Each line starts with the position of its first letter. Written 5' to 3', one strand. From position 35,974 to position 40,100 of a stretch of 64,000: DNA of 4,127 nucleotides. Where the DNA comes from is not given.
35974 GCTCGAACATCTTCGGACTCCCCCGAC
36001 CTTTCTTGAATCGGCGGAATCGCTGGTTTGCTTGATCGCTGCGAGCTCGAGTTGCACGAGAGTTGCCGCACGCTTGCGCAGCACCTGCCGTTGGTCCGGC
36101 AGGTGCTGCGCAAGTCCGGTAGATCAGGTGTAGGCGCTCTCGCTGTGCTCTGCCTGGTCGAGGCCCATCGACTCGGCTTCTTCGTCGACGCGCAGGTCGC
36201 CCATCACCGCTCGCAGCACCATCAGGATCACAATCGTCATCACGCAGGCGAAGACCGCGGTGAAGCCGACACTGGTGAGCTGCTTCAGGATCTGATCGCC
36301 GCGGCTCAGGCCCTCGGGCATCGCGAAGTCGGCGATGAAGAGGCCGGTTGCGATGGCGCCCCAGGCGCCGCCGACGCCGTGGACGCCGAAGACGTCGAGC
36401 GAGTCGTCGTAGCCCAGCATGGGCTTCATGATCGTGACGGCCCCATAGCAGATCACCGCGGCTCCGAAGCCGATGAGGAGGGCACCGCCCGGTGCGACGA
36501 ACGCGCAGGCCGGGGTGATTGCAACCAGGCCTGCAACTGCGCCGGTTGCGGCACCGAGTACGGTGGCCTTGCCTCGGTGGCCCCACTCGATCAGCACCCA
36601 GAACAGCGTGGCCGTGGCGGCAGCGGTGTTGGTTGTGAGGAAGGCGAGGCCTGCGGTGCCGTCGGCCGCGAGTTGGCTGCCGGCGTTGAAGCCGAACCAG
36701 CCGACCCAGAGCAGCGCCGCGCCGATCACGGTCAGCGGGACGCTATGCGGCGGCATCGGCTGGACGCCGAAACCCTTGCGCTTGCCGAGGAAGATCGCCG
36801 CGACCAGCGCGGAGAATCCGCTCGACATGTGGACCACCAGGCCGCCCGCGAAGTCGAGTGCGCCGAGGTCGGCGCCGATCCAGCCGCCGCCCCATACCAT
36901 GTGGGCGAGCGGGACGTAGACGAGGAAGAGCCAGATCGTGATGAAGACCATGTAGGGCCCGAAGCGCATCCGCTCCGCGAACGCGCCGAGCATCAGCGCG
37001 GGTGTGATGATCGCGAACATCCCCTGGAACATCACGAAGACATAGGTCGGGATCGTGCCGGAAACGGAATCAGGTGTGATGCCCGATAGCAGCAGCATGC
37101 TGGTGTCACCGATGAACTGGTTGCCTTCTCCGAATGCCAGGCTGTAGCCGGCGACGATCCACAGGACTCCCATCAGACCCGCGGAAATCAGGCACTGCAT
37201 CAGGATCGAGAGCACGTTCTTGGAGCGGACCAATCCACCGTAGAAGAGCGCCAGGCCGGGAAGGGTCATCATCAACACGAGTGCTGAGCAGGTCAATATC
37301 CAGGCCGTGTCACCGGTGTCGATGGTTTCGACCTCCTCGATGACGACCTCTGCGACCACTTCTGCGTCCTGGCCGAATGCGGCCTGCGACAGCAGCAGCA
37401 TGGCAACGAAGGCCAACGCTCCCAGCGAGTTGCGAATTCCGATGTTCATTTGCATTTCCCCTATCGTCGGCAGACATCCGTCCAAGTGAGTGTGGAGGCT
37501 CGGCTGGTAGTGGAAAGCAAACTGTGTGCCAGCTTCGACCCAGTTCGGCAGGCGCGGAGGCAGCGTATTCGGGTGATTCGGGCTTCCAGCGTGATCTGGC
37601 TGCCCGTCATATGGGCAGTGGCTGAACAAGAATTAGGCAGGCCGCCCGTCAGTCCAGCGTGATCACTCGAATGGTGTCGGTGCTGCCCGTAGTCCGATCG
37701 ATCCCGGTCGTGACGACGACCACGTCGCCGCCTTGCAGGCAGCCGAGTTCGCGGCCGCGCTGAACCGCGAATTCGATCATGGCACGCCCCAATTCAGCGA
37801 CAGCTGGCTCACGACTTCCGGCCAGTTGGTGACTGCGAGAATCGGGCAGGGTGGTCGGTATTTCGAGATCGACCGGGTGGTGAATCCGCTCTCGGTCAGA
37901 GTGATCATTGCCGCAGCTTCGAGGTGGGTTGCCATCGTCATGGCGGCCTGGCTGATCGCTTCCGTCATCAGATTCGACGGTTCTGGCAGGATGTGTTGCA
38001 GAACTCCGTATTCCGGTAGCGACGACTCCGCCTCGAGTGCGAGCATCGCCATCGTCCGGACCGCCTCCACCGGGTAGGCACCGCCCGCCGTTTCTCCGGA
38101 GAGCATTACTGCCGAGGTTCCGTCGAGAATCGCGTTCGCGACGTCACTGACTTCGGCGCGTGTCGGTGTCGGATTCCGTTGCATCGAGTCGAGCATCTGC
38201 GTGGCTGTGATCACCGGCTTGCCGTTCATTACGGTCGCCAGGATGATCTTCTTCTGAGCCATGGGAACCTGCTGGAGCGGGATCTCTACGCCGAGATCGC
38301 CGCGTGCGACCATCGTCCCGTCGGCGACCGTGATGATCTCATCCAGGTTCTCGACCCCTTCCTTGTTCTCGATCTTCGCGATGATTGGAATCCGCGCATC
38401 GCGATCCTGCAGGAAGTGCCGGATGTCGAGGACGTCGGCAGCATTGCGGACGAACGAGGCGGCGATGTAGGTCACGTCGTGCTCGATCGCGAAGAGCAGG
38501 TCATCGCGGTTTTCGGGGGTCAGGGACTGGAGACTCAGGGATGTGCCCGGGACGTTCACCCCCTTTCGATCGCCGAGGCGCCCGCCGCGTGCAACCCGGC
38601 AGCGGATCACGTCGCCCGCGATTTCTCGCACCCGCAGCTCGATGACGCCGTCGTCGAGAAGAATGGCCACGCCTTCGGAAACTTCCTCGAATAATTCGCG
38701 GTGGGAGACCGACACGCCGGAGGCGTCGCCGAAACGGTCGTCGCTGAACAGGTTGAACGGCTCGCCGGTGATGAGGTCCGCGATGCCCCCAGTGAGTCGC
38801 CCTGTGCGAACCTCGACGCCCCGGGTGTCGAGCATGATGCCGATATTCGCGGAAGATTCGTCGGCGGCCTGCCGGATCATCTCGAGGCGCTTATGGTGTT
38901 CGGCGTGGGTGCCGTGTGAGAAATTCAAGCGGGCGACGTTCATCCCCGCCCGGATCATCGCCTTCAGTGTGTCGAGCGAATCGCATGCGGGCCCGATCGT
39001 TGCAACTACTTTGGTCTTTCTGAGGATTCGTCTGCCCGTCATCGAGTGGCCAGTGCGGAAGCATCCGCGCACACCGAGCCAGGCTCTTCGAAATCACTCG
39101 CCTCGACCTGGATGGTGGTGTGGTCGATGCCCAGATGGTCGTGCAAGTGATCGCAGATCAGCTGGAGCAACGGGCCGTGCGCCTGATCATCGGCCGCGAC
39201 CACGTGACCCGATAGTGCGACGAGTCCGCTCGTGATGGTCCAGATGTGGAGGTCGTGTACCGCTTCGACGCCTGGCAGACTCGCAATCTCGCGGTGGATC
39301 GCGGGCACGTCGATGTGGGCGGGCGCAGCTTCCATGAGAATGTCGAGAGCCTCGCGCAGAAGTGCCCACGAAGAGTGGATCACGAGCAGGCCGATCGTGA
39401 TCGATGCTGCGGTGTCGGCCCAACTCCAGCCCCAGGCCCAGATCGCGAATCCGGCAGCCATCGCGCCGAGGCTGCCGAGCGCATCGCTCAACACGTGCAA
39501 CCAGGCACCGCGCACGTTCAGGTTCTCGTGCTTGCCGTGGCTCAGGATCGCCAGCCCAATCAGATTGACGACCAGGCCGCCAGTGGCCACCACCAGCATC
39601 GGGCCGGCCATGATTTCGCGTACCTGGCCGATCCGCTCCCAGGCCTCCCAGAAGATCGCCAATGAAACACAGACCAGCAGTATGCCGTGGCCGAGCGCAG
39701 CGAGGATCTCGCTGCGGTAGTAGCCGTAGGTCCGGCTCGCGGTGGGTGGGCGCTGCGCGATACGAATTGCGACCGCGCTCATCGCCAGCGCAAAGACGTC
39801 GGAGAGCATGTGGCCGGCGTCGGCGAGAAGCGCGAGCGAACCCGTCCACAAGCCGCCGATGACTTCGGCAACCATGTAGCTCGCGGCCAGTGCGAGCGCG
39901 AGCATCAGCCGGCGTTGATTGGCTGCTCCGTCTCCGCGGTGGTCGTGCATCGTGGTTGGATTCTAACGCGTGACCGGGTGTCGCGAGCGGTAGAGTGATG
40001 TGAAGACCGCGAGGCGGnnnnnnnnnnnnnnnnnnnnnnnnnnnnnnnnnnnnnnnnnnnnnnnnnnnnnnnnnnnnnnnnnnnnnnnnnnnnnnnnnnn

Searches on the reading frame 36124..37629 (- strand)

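Call 8: search_protein_families(library=pfam, proteins=[window:36124-37629:-], max_evalue=0.001)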
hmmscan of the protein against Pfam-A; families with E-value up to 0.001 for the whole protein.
window:36124-37629:- (501 aa): 1 family
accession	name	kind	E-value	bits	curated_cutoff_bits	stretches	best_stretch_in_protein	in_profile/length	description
PF00909.26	Ammonium_transp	-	5.1e-121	404.6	23.2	1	109-500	1-399/399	Ammonium Transporter Family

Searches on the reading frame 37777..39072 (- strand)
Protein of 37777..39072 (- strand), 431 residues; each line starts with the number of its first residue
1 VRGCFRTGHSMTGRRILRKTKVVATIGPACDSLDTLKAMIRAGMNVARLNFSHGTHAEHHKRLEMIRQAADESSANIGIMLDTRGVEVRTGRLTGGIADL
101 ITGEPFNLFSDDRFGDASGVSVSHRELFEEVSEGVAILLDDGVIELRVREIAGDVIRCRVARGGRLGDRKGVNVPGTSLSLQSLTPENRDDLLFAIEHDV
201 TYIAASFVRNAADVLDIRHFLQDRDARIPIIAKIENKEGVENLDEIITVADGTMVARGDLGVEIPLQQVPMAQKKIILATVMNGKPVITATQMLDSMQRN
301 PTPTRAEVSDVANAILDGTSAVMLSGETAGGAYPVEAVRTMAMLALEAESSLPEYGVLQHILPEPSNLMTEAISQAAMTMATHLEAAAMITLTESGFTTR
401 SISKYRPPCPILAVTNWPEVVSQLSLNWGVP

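Call 8: search_protein_families(library=pfam, proteins=[window:37777-39072:-], max_evalue=0.001)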
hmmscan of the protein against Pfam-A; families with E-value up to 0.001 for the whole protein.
window:37777-39072:- (431 aa): 2 families
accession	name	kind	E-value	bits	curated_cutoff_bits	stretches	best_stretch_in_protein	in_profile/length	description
PF00224.27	PK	-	6e-124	413.8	30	1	18-338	2-328/328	Pyruvate kinase, barrel domain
PF02887.21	PK_C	-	2.8e-19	69.7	28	1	371-430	1-60/114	Pyruvate kinase, alpha/beta domain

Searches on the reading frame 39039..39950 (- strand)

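Call 8: search_protein_families(library=pfam, proteins=[window:39039-39950:-], max_evalue=0.001)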
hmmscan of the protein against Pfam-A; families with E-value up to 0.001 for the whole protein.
window:39039-39950:- (303 aa): 2 families
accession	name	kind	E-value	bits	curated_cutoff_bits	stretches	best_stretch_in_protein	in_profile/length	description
PF01545.26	Cation_efflux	-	1.1e-42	146.5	26.6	1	15-206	1-198/198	Cation efflux family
PF16916.11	ZT_dimer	-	3.2e-09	37.1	26.7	1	211-284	2-77/78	Dimerisation domain of Zinc Transporter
